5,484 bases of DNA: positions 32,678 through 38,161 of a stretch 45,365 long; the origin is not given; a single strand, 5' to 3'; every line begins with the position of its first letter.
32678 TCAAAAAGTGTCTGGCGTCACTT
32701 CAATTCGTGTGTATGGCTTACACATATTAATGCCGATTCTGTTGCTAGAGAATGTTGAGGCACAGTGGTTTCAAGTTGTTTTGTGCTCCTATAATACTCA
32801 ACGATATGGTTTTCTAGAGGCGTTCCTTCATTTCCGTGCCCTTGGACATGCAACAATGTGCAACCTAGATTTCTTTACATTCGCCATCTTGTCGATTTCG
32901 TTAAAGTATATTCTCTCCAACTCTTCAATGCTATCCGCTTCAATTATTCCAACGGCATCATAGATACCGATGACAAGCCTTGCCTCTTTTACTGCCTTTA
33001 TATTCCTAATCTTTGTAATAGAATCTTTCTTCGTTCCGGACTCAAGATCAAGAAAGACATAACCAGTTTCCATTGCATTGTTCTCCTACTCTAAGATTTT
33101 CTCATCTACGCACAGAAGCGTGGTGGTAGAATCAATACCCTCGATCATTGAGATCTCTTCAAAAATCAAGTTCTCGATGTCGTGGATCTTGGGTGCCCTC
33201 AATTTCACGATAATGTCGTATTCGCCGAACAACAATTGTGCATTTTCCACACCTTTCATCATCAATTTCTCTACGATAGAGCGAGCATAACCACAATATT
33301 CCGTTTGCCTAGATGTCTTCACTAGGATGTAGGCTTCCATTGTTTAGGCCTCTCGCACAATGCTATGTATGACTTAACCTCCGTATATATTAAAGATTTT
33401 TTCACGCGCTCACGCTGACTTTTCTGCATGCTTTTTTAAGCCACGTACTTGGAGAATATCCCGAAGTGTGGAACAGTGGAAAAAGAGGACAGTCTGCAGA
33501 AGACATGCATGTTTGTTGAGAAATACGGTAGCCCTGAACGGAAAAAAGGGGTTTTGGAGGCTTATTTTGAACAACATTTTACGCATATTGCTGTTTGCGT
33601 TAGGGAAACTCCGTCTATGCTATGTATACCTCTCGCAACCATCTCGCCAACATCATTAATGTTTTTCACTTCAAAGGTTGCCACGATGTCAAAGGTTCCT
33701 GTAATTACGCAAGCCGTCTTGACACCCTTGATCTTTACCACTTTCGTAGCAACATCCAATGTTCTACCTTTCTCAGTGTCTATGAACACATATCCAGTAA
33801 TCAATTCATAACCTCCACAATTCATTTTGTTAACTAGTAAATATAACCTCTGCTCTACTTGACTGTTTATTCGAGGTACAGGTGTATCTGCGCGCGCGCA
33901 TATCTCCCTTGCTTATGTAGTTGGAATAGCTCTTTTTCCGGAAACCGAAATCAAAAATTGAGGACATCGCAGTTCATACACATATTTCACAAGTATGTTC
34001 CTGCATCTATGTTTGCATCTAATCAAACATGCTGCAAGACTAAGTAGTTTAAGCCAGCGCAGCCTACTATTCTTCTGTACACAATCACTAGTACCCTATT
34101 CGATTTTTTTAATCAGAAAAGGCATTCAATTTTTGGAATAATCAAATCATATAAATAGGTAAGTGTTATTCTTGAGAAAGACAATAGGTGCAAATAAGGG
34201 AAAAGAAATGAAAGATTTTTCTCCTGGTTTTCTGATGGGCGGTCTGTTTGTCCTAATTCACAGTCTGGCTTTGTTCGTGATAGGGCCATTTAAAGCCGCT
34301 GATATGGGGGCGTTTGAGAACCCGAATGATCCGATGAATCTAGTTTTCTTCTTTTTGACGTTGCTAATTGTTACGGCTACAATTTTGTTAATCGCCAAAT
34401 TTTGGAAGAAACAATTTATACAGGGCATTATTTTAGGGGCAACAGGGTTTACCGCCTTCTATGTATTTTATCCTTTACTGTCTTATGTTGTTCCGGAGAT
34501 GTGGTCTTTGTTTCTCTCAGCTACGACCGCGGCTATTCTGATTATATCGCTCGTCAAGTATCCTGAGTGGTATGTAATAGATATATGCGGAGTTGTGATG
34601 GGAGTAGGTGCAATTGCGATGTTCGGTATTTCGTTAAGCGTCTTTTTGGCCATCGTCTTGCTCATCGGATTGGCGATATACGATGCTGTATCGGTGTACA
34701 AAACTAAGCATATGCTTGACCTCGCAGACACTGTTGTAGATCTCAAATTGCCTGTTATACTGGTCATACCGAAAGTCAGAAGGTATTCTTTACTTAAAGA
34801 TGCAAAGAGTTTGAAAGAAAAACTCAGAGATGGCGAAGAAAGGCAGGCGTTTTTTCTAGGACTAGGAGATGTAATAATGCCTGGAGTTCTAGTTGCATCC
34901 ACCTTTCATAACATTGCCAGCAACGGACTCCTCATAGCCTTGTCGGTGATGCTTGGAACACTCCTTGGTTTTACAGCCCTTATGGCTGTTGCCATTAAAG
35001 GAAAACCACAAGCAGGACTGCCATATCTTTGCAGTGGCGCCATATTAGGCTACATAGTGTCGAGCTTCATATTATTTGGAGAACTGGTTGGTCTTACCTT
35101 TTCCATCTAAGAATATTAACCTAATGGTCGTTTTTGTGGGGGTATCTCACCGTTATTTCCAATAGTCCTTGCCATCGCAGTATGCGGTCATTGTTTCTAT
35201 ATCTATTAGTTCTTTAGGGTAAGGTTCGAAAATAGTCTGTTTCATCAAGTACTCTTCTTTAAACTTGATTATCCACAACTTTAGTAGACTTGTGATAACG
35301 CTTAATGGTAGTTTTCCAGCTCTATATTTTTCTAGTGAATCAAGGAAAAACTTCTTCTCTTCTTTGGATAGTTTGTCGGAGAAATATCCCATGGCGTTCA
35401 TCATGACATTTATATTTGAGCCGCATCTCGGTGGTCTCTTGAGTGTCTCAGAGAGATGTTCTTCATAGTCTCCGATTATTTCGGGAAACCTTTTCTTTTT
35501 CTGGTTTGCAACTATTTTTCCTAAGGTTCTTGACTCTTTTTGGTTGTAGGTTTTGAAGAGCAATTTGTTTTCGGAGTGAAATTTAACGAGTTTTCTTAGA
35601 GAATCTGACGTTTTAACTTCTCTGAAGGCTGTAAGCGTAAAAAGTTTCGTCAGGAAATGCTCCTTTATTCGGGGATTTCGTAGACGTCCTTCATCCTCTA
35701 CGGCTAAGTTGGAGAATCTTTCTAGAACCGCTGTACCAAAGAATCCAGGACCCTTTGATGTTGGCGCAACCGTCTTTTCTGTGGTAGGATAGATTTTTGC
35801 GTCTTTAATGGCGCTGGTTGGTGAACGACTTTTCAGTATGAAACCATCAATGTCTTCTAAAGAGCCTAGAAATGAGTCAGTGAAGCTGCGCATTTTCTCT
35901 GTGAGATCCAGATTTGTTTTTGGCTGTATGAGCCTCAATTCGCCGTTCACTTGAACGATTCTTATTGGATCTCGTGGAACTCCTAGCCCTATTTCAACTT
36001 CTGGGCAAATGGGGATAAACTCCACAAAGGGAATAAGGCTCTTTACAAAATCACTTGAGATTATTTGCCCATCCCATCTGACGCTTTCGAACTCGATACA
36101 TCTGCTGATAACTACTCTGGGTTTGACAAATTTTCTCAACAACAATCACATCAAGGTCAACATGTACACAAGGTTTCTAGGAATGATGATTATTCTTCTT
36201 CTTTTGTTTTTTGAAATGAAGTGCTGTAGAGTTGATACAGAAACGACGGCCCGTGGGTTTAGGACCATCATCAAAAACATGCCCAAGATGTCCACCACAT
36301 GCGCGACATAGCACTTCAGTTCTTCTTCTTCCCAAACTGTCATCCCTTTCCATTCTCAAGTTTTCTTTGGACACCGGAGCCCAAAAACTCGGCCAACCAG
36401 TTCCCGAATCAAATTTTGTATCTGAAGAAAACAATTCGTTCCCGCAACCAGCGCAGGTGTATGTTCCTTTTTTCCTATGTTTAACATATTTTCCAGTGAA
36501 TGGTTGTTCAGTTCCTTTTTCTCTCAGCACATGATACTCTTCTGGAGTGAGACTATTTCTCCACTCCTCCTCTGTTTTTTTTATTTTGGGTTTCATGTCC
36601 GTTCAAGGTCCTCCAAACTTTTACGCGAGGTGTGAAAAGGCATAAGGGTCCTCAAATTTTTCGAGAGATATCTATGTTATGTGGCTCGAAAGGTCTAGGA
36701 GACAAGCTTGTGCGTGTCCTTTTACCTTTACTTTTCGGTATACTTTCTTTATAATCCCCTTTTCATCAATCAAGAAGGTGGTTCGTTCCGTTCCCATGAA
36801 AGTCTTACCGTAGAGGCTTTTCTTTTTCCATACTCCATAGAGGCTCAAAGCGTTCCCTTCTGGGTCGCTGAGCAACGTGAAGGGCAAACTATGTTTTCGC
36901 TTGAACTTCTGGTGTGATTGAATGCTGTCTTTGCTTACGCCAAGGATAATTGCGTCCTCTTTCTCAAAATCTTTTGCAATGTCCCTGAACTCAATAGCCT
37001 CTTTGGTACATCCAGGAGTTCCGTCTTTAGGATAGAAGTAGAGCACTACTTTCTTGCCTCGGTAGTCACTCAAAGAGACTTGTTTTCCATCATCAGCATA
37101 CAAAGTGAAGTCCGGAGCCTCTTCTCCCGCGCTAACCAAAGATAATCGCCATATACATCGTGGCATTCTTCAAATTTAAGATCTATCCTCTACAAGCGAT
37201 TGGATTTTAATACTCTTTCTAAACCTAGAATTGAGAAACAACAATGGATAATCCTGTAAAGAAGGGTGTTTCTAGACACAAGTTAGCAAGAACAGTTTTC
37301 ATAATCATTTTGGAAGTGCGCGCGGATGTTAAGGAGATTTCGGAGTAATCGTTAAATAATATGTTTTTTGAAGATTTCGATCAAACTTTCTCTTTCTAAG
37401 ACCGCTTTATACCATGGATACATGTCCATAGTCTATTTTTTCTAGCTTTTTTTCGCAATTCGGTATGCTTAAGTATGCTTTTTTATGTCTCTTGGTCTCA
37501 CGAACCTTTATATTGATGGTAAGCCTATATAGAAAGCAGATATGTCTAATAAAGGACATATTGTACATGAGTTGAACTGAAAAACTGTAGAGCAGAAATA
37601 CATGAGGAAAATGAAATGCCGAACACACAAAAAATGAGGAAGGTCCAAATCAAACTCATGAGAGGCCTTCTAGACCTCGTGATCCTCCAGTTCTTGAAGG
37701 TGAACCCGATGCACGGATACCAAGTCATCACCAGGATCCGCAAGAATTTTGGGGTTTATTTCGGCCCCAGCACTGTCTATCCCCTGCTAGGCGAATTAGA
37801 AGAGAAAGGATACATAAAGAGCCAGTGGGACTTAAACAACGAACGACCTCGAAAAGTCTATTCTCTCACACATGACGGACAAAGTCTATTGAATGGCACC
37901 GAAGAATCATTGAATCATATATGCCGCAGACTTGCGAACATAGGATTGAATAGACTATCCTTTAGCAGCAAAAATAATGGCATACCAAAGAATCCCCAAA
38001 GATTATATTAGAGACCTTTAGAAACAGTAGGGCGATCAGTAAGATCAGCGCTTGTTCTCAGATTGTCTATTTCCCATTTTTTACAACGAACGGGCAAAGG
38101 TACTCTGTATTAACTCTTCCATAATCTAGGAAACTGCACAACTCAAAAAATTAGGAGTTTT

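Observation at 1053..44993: Dispersed alternating purine-pyrimidine GC palindrome (core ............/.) marking gene boundaries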

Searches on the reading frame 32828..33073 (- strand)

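Call 49: search_protein_families(library=pfam, proteins=[window:32828-33073:-], max_evalue=0.01)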
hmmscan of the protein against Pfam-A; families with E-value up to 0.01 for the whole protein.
window:32828-33073:- (81 aa): 1 family
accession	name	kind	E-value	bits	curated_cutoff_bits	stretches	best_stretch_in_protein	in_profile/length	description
PF01037.27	AsnC_trans_reg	-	8.9e-09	35.6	25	1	15-74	11-70/73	Lrp/AsnC ligand binding domain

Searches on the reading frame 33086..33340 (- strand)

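Call 48: search_protein_families(library=pfam, proteins=[window:33086-33340:-], max_evalue=0.01)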
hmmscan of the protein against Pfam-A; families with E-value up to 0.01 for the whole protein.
window:33086-33340:- (84 aa): 1 family
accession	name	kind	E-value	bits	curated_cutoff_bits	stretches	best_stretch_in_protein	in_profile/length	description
PF01037.27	AsnC_trans_reg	-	3.7e-09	36.8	25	1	6-78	2-71/73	Lrp/AsnC ligand binding domain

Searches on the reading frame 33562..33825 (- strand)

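Call 48: search_protein_families(library=pfam, proteins=[window:33562-33825:-], max_evalue=0.01)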
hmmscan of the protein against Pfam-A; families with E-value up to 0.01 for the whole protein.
window:33562-33825:- (87 aa): 1 family
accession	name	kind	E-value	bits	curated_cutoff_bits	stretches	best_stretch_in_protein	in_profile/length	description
PF01037.27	AsnC_trans_reg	-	7.9e-11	42.1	25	1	13-82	1-71/73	Lrp/AsnC ligand binding domain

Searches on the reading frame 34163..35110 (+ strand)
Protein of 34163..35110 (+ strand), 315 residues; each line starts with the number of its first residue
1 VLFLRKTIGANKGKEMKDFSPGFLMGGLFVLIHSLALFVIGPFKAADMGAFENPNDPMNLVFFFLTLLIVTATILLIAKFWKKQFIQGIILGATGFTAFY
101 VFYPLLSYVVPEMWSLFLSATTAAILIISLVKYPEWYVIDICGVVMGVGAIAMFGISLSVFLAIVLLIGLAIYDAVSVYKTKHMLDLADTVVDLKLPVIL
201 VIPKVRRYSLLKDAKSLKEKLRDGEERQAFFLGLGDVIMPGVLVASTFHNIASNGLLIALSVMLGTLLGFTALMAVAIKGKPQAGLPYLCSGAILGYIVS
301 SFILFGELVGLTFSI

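Call 8: search_protein_families(library=pfam, proteins=[window:34163-35110:+])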
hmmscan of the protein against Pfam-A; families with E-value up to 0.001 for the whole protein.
window:34163-35110:+ (315 aa): 2 families
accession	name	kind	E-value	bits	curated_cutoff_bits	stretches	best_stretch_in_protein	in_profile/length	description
PF06550.16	SPP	-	7.1e-75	252.5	23.9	1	27-301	2-278/283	Signal-peptide peptidase, presenilin aspartyl protease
PF04258.18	Peptidase_A22B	-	1.7e-09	38.1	23.3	1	58-249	36-213/286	Signal peptide peptidase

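Call 11: find_related_loci(query=window:34163-35110:+, collection=genome_contigs, flank=10000)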
Query window:34163-35110:+ (315 aa) in genome_contigs; peptide patterns used: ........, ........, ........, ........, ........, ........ (x = any residue, [..] = any of these).
182 stretches matched a pattern; 70 encode a relative of the query (tblastn E <= 1e-3); 70 distinct loci.
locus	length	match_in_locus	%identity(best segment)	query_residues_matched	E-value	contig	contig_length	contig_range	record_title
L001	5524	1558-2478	75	5-311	8e-156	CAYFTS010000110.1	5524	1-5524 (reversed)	MAG TPA_asm: uncultured Candidatus Bathyarchaeia archaeon isolate ERP108616_co1_179 genome assembly, contig: k119_132555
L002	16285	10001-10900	74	16-315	1e-149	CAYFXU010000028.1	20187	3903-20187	MAG TPA_asm: uncultured Candidatus Bathyarchaeia archaeon isolate ERP108616_co2_244 genome assembly, contig: NODE_3962_l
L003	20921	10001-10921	67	4-311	9e-140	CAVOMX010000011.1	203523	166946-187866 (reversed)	MAG: Candidatus Bathyarchaeota archaeon isolate MFD09779.bin.2.126 genome assembly, contig: contig_33674, whole genome s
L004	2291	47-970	67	4-311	2e-147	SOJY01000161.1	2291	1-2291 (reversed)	MAG: Candidatus Bathyarchaeum sp. isolate E44_bin4 NODE_42984_length_2291_cov_8.983900, whole genome shotgun sequence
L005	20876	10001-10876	70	21-312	3e-137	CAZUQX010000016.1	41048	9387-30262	MAG TPA_asm: uncultured Candidatus Bathyarchaeia archaeon isolate SRP323688_co1_42 genome assembly, contig: NODE_1764_le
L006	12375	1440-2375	65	4-315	1e-134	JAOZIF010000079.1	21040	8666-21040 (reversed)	MAG: Candidatus Bathyarchaeum sp. isolate DYS_7 NODE_4356, whole genome shotgun sequence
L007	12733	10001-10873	67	21-311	8e-134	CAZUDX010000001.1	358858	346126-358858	MAG TPA_asm: uncultured Candidatus Bathyarchaeia archaeon isolate SRP323688_co1_173 genome assembly, contig: NODE_31_len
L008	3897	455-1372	66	6-311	3e-135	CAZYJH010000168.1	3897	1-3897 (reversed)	MAG TPA_asm: uncultured Candidatus Bathyarchaeia archaeon isolate binchicken_co81_63 genome assembly, contig: NODE_47278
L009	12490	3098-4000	66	11-311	3e-125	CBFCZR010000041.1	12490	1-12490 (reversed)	MAG TPA_asm: Candidatus Bathyarchaeota archaeon isolate SRR6194934_binner123_Refined_40 genome assembly, contig: ERZ7813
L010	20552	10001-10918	67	11-311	1e-124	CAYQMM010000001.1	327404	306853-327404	MAG TPA_asm: uncultured Candidatus Bathyarchaeia archaeon isolate binchicken_co178_122 genome assembly, contig: NODE_38_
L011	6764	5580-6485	65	11-311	1e-124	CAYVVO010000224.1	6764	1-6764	MAG TPA_asm: uncultured Candidatus Bathyarchaeia archaeon isolate SRP185410_co1_219 genome assembly, contig: k141_158460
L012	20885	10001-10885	66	5-299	2e-124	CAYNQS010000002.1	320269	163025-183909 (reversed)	MAG TPA_asm: uncultured Candidatus Bathyarchaeia archaeon isolate SRP323688_co1_271 genome assembly, contig: NODE_41_len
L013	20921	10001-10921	64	11-313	8e-124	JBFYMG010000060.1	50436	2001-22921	MAG: Thermoplasmatales archaeon isolate PPR_0056 k121_1192165, whole genome shotgun sequence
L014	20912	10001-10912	67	4-301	1e-122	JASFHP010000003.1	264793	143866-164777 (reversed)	MAG: Candidatus Bathyarchaeota archaeon isolate D0608M20metaG_Bin_680 D0608M20metaG_FD_scaffold_4_c1, whole genome shotg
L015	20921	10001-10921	64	5-308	4e-122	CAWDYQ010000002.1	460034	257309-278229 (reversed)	MAG: Candidatus Bathyarchaeota archaeon isolate MFD09779.bin.1.203 genome assembly, contig: contig_26525, whole genome s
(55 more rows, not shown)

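Call 20: find_related_loci(query=window:34163-35110:+, collection=metagenome_contigs, flank=10000)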
Query window:34163-35110:+ (315 aa) in metagenome_contigs; peptide patterns used: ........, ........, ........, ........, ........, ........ (x = any residue, [..] = any of these).
342 stretches matched a pattern; 180 encode a relative of the query (tblastn E <= 1e-3); the best 80 are kept; 80 distinct loci.
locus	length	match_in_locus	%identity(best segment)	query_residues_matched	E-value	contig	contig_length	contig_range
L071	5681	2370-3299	81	6-315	2e-169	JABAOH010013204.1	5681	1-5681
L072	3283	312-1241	86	6-315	3e-173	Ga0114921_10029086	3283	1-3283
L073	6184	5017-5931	81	6-310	4e-166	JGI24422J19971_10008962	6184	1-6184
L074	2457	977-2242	80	6-315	3e-175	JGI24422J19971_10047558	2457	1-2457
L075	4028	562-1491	79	6-315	5e-169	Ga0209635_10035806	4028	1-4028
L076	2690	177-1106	79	6-315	1e-172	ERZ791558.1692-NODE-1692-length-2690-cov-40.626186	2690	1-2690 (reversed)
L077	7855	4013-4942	78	6-315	1e-162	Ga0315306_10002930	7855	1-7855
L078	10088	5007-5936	78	6-315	2e-162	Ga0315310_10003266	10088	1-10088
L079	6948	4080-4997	79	6-311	1e-158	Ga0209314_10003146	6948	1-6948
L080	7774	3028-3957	76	6-315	4e-158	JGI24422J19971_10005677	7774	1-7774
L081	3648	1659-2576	79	6-311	5e-164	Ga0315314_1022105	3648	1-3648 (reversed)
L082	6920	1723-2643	76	6-312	1e-156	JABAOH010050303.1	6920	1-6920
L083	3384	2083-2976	78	18-315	8e-160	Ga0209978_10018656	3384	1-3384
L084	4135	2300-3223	78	6-313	1e-157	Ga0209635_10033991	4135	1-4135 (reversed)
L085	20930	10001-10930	78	6-315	2e-152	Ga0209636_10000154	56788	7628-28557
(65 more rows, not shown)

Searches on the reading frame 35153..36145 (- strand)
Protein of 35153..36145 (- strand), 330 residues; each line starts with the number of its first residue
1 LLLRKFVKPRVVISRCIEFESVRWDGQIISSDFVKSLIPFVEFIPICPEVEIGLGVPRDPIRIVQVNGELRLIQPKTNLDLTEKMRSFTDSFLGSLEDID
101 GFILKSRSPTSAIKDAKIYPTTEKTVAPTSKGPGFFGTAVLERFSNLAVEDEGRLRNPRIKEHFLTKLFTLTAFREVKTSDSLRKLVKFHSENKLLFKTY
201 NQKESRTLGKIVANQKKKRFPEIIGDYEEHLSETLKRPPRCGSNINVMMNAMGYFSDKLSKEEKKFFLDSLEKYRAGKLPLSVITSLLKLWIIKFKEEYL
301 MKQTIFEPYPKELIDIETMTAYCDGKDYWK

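Call 8: search_protein_families(library=pfam, proteins=[window:35153-36145:-])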
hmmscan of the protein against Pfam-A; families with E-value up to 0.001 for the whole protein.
window:35153-36145:- (330 aa): 2 families
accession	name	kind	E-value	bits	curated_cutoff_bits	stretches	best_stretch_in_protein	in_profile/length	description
PF08349.16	DUF1722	-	2e-39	134.9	22.5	1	194-310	1-117/117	Protein of unknown function (DUF1722)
PF04463.17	2-thiour_desulf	-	5.8e-32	111.1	34.7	1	11-152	1-141/141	2-thiouracil desulfurase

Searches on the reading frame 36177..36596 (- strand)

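Call 48: search_protein_families(library=pfam, proteins=[window:36177-36596:-], max_evalue=0.01)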
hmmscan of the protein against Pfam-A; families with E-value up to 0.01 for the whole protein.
window:36177-36596:- (139 aa): 3 families
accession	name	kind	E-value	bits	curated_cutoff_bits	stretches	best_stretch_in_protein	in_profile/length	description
PF01641.26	SelR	-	1.2e-52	177.1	24.9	1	16-130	1-116/116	SelR domain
PF24046.1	At4g08330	-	2.5e-07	31.2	27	1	87-117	71-101/129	At4g08330 beta-tent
PF08271.17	Zn_Ribbon_TF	-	0.004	17.1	29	0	41-70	15-42/43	TFIIB zinc-binding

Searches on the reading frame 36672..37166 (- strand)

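Call 48: search_protein_families(library=pfam, proteins=[window:36672-37166:-], max_evalue=0.01)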
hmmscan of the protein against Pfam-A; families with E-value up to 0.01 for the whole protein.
window:36672-37166:- (164 aa): 2 families
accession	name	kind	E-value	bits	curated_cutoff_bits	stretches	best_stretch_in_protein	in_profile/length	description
PF00578.27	AhpC-TSA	-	9.7e-44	148.7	26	1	14-141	2-123/124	AhpC/TSA family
PF08534.16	Redoxin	-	8.1e-26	91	26.6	1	13-148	2-137/148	Redoxin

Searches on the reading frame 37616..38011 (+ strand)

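Call 48: search_protein_families(library=pfam, proteins=[window:37616-38011:+], max_evalue=0.01)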
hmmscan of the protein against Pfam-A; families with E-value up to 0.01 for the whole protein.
window:37616-38011:+ (131 aa): 2 families
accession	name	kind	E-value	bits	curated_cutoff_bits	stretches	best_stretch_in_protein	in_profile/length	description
PF03551.20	PadR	-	4.2e-17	62.3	27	1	23-92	1-73/75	Transcriptional regulator PadR-like family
PF13601.12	HTH_34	-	4.7e-05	23.9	27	1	54-101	31-78/80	Winged helix DNA-binding domain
